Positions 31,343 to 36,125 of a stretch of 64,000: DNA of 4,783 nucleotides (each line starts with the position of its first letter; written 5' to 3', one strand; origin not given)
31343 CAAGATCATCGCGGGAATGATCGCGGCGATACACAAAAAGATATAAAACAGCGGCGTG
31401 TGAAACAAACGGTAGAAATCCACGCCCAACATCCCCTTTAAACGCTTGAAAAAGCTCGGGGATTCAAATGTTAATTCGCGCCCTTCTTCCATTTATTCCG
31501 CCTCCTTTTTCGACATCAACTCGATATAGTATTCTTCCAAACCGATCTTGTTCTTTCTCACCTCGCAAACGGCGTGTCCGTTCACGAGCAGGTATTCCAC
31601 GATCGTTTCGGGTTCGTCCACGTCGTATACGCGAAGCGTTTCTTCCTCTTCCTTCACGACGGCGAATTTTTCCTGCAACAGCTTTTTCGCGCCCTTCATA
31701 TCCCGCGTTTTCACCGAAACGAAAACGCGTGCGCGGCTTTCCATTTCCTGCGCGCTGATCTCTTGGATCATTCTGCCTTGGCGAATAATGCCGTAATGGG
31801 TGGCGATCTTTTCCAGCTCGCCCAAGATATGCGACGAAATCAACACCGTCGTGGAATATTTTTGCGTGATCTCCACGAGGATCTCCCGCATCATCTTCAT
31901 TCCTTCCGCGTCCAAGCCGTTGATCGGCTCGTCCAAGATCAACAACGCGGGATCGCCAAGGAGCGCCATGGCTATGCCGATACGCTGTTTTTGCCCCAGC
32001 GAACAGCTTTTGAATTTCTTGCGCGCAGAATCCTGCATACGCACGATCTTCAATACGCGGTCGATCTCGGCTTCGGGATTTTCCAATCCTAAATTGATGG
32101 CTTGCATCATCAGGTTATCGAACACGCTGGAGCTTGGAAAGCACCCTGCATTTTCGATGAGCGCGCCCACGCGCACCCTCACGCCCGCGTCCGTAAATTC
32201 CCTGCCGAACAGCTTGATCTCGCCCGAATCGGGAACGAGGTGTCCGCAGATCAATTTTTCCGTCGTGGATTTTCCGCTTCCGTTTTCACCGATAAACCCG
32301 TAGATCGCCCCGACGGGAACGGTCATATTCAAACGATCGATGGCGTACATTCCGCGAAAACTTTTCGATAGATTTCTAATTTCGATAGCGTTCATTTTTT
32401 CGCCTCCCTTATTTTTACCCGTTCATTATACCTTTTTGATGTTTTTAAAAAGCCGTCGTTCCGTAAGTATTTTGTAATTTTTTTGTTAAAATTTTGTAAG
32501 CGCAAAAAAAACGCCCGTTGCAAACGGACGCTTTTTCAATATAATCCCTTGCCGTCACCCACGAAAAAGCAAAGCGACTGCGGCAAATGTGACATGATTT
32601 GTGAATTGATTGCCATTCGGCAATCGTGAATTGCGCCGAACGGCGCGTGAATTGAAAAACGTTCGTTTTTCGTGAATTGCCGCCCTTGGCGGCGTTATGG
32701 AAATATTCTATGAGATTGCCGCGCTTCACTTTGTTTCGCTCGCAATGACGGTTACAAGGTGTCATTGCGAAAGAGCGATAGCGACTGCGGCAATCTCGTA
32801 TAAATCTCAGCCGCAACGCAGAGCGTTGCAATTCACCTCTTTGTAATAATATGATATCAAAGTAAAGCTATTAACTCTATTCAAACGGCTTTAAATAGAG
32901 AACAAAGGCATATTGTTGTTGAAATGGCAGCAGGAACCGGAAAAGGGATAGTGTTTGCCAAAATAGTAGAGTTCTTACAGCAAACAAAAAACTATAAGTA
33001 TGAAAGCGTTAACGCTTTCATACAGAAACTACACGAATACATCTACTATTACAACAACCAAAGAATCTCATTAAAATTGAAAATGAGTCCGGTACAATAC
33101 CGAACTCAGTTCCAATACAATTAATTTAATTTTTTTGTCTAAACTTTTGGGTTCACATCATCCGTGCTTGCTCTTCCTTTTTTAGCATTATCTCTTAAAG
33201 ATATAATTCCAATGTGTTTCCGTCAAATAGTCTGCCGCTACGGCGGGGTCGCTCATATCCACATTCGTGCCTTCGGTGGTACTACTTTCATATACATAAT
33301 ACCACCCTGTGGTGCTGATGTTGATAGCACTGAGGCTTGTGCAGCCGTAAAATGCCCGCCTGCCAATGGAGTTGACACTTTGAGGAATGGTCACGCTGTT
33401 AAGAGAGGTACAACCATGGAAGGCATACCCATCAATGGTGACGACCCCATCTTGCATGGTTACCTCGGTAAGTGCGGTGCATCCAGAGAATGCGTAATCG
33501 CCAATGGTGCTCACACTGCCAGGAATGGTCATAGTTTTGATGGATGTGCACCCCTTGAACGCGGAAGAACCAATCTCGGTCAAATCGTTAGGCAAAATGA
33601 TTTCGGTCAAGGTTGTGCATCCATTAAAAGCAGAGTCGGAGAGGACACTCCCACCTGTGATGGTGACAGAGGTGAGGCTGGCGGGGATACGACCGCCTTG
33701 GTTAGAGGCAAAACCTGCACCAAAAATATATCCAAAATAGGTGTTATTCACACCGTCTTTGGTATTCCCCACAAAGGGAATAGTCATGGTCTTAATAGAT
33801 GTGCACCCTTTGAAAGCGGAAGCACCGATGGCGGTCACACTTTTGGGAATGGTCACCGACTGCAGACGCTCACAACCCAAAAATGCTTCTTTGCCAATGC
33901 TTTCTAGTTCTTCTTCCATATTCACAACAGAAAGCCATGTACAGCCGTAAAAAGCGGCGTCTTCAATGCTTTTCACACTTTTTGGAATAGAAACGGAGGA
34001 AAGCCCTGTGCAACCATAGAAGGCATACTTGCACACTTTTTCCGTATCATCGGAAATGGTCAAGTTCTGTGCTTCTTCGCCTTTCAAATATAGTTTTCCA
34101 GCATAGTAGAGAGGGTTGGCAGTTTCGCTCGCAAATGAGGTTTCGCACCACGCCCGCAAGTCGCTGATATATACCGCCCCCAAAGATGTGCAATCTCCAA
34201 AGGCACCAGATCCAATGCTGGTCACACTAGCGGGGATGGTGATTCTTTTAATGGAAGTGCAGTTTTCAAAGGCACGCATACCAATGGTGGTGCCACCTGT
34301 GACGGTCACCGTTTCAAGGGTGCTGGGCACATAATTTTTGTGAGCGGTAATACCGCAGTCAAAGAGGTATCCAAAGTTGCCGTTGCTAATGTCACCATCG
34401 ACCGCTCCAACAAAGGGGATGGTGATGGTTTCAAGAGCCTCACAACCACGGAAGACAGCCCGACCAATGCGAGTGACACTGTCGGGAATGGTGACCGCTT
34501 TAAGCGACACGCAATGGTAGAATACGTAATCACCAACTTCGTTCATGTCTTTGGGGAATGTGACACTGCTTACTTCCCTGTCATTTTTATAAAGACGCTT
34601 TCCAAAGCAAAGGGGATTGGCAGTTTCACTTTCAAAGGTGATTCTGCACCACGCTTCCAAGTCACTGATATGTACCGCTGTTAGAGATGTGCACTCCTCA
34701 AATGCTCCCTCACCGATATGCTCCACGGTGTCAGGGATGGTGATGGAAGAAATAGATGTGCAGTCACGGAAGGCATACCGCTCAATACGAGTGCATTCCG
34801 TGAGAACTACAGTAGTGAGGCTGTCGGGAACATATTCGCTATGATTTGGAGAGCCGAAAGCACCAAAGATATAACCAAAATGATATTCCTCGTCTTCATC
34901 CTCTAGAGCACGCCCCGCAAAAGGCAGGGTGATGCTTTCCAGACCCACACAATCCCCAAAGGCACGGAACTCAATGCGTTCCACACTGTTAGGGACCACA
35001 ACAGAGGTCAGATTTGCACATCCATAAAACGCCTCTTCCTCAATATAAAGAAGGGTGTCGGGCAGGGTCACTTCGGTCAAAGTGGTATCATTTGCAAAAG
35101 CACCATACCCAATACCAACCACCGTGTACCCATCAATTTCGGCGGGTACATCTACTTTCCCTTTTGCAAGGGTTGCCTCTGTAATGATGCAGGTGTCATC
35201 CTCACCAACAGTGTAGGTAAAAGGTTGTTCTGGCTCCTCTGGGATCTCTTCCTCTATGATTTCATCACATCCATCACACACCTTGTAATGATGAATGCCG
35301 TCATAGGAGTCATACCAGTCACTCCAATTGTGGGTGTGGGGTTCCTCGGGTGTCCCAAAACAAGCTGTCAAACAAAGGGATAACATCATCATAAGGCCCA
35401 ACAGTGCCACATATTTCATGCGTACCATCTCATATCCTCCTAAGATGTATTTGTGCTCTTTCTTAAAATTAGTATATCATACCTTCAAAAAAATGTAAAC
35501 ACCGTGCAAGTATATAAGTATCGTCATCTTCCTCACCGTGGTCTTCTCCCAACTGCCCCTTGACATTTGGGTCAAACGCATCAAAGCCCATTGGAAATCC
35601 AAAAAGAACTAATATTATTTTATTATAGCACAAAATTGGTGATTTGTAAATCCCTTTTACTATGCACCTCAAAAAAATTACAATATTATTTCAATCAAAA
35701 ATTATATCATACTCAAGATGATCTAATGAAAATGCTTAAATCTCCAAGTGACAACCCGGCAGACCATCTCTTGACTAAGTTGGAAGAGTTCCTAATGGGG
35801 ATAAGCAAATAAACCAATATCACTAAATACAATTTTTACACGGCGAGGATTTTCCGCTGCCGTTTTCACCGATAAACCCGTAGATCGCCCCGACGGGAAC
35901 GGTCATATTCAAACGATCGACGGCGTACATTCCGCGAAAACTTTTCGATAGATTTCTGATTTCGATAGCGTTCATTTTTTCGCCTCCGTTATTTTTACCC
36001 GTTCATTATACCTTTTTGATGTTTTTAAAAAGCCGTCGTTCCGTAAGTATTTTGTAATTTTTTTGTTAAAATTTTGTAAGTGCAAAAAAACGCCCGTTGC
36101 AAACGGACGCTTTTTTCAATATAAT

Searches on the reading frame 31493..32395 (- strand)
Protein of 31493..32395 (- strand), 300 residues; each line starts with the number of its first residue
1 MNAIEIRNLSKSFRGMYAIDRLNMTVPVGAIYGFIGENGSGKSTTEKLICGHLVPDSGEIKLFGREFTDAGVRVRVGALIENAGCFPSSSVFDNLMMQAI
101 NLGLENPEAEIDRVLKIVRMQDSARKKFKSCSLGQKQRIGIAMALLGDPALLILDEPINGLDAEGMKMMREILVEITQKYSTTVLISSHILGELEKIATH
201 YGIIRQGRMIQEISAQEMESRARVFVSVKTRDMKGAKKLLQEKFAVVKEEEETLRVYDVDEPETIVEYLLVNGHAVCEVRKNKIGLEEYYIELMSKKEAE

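Call 12: find_related_loci(query=window:31493-32395:-, collection=genome_contigs, flank=3000)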
Query window:31493-32395:- (300 aa) in genome_contigs; peptide patterns used: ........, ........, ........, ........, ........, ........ (x = any residue, [..] = any of these).
599 stretches matched a pattern (row limit reached: there are more); 509 encode a relative of the query (tblastn E <= 1e-3); the best 80 are kept; 80 distinct loci.
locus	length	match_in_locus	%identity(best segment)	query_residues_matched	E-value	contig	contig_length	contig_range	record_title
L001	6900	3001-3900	84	1-300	9e-174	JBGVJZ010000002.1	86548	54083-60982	MAG: Lachnospiraceae bacterium isolate fecal_MAG_10 fecal_MAG_10_contig_0002, whole genome shotgun sequence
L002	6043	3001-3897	85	1-299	1e-174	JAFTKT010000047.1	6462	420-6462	MAG: Clostridia bacterium isolate RGIG3908 Roe_deer_Cecum-2__c233508, whole genome shotgun sequence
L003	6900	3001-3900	84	1-300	7e-172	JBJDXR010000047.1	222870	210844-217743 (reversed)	MAG: Oscillospiraceae bacterium isolate LOHA20_bin.045 NODE_8_length_222870_cov_8.660920, whole genome shotgun sequence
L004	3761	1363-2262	85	1-300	5e-179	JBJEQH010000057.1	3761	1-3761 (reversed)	MAG: Candidatus Heritagella sp. isolate LOHA27_bin.027 NODE_17522_length_3761_cov_5.478953, whole genome shotgun sequenc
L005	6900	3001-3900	83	1-300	2e-170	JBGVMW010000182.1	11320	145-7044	MAG: Lachnospiraceae bacterium isolate fecal_MAG_249 fecal_MAG_249_contig_0194, whole genome shotgun sequence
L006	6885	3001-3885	85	1-295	2e-170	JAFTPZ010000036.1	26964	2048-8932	MAG: Clostridia bacterium isolate RGIG4044 Roe_deer_Cecum-5__c354045, whole genome shotgun sequence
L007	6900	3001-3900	82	1-300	6e-169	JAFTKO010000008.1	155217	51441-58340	MAG: Clostridia bacterium isolate RGIG3903 Roe_deer_Cecum-2__c909, whole genome shotgun sequence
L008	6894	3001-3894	84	2-299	2e-168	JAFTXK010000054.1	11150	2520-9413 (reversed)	MAG: Clostridia bacterium isolate RGIG4237 Roe_deer_Colon-4__c175230, whole genome shotgun sequence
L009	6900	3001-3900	83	1-300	2e-168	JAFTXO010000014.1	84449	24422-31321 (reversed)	MAG: Clostridia bacterium isolate RGIG4241 Roe_deer_Colon-4__c148105, whole genome shotgun sequence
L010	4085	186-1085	81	1-300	2e-171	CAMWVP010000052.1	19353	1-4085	MAG TPA_asm: uncultured Clostridia bacterium isolate SRR14411330_bin.1_metawrap_v1.3_MAG genome assembly, contig: NODE.2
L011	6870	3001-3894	83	1-298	7e-168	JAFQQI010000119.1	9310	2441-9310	MAG: Lachnospiraceae bacterium isolate RGIG2054 Goat_Colon-2__c760976, whole genome shotgun sequence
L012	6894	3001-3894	83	1-298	7e-168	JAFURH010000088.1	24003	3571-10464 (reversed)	MAG: Clostridia bacterium isolate RGIG4754 Roe_deer_Rectum.Co__c2431603, whole genome shotgun sequence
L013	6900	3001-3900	82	1-300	1e-167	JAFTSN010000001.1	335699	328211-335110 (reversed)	MAG: Clostridia bacterium isolate RGIG4110 Roe_deer_Cecum.Co__c216474, whole genome shotgun sequence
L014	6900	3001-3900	80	1-300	3e-167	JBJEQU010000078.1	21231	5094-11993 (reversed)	MAG: Porcipelethomonas sp. isolate PUUB14_bin.064 NODE_2115_length_21231_cov_6.494475, whole genome shotgun sequence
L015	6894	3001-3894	83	1-298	2e-167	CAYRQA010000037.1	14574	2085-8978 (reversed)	MAG TPA_asm: uncultured Lachnospiraceae bacterium isolate SRP350583_co1_125 genome assembly, contig: NODE_7080_length_14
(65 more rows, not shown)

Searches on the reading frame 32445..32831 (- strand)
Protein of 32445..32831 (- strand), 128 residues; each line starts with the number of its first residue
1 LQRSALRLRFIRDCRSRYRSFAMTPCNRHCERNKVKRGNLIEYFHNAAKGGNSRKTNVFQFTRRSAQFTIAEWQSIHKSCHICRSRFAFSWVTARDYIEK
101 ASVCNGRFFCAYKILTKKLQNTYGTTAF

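Call 33: search_protein_families(library=pfam, proteins=[window:32445-32831:-], max_evalue=1)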
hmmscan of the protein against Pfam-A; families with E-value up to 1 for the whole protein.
window:32445-32831:- (128 aa): 0 families

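Call 35: find_homologous_proteins(query=window:32445-32831:-, max_evalue=0.01)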
Query window:32445-32831:-: no candidate shares three 5-residue words with the query. No homologue found.

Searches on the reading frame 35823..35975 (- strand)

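Call 33: search_protein_families(library=pfam, proteins=[window:35823-35975:-], max_evalue=1)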
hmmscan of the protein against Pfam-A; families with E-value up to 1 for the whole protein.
window:35823-35975:- (50 aa): 4 families
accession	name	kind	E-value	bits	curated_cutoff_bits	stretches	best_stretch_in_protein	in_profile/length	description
PF00005.33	ABC_tran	-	4.4e-05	24.5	25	1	20-45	2-27/137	ABC transporter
PF13555.12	AAA_29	-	0.1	12.8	27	1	31-44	24-37/61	P-loop containing region of AAA domain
PF02463.25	SMC_N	-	0.15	11.9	40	1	31-44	26-39/220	RecF/RecN/SMC N terminal domain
PF13304.12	AAA_21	-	0.45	11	27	1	31-44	1-14/304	AAA domain, putative AbiEii toxin, Type IV TA system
